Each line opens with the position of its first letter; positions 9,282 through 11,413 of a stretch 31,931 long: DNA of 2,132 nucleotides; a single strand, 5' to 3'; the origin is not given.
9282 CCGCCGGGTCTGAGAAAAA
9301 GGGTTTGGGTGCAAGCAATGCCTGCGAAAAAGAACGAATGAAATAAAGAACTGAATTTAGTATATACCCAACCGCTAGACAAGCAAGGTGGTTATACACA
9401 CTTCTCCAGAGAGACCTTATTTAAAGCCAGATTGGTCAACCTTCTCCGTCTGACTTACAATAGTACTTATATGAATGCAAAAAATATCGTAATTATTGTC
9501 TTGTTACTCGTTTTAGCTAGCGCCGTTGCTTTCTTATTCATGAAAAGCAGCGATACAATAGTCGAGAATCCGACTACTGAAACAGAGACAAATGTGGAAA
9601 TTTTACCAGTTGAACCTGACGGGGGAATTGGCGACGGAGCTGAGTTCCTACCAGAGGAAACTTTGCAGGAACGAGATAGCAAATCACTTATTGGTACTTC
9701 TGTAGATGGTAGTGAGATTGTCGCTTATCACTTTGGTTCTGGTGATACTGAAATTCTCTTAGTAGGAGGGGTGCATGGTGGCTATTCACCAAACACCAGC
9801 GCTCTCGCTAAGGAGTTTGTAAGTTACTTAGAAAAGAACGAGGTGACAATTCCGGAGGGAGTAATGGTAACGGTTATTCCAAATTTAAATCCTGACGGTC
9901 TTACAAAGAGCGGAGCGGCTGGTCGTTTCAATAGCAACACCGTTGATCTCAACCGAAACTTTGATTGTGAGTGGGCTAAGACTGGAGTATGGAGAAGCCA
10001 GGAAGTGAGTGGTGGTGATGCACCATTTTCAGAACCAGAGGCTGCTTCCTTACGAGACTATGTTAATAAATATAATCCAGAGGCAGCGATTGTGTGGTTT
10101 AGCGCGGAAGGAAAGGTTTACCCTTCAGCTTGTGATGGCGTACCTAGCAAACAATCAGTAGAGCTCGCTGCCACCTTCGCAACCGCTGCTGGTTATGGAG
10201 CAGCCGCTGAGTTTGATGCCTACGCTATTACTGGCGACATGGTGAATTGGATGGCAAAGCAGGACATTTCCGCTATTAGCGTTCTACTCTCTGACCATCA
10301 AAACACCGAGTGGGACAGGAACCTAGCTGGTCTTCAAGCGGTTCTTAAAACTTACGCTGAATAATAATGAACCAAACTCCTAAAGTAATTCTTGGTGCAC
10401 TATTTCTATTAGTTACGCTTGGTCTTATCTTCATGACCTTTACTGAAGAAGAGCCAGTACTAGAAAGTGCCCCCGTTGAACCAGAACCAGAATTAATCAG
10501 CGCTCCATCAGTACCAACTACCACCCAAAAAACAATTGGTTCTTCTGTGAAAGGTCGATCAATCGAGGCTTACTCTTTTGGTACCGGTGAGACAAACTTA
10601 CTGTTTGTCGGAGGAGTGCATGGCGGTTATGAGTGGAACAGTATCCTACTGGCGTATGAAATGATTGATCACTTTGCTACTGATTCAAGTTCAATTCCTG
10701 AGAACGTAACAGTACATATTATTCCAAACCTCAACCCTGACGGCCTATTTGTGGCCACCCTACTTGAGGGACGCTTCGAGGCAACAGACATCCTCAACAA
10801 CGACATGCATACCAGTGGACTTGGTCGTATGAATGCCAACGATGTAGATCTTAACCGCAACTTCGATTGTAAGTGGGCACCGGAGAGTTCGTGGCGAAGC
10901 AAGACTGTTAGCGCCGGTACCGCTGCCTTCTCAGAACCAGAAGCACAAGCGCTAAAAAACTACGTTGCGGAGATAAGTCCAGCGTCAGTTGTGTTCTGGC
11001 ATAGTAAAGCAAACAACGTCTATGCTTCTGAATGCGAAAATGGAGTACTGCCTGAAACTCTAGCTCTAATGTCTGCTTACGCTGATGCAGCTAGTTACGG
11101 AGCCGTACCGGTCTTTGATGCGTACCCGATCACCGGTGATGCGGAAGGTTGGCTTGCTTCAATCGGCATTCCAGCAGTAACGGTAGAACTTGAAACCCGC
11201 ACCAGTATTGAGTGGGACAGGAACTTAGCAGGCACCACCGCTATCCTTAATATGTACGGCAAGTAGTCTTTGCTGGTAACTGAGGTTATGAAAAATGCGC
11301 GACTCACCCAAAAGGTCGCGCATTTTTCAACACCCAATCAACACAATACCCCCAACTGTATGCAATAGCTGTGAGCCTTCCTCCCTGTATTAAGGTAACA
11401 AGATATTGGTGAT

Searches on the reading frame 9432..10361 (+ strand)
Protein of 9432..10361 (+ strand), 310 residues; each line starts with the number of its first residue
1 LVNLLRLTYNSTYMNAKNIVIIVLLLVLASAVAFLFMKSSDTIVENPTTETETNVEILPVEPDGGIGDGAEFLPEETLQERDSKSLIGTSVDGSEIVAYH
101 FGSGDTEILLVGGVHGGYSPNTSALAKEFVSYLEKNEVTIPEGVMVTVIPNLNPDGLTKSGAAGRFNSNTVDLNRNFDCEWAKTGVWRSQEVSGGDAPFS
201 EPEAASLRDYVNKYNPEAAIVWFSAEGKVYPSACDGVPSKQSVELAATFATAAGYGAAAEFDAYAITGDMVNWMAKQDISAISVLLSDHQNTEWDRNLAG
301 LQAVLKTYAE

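Call 28: search_protein_families(library=pfam, proteins=[window:9432-10361:+], max_evalue=0.01)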
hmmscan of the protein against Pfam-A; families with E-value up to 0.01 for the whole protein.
window:9432-10361:+ (310 aa): 2 families
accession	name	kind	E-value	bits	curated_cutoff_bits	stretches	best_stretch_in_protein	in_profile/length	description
PF00246.29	Peptidase_M14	-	2.5e-15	57.3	21.6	1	85-278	19-252/286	Zinc carboxypeptidase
PF10994.13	DUF2817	-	0.00016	21.7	23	1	108-177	54-118/341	Protein of unknown function (DUF2817)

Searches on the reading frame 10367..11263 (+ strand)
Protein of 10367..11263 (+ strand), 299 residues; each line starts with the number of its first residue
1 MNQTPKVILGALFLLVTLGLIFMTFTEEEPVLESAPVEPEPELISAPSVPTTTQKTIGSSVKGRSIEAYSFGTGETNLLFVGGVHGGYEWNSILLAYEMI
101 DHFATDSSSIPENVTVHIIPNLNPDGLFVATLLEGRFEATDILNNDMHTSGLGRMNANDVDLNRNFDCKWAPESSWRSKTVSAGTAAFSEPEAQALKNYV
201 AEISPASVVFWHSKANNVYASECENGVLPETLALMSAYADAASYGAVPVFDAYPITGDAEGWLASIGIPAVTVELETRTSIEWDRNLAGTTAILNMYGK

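Call 28: search_protein_families(library=pfam, proteins=[window:10367-11263:+], max_evalue=0.01)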
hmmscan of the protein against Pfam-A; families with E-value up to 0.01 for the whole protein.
window:10367-11263:+ (299 aa): 2 families
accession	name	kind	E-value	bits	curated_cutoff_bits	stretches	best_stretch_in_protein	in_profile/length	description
PF00246.29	Peptidase_M14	-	7.7e-20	72.1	21.6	1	52-218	16-188/286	Zinc carboxypeptidase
PF24827.1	AstE_AspA_cat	-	0.0015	18.5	25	1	77-277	4-169/192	Succinylglutamate desuccinylase/Aspartoacylase catalytic domain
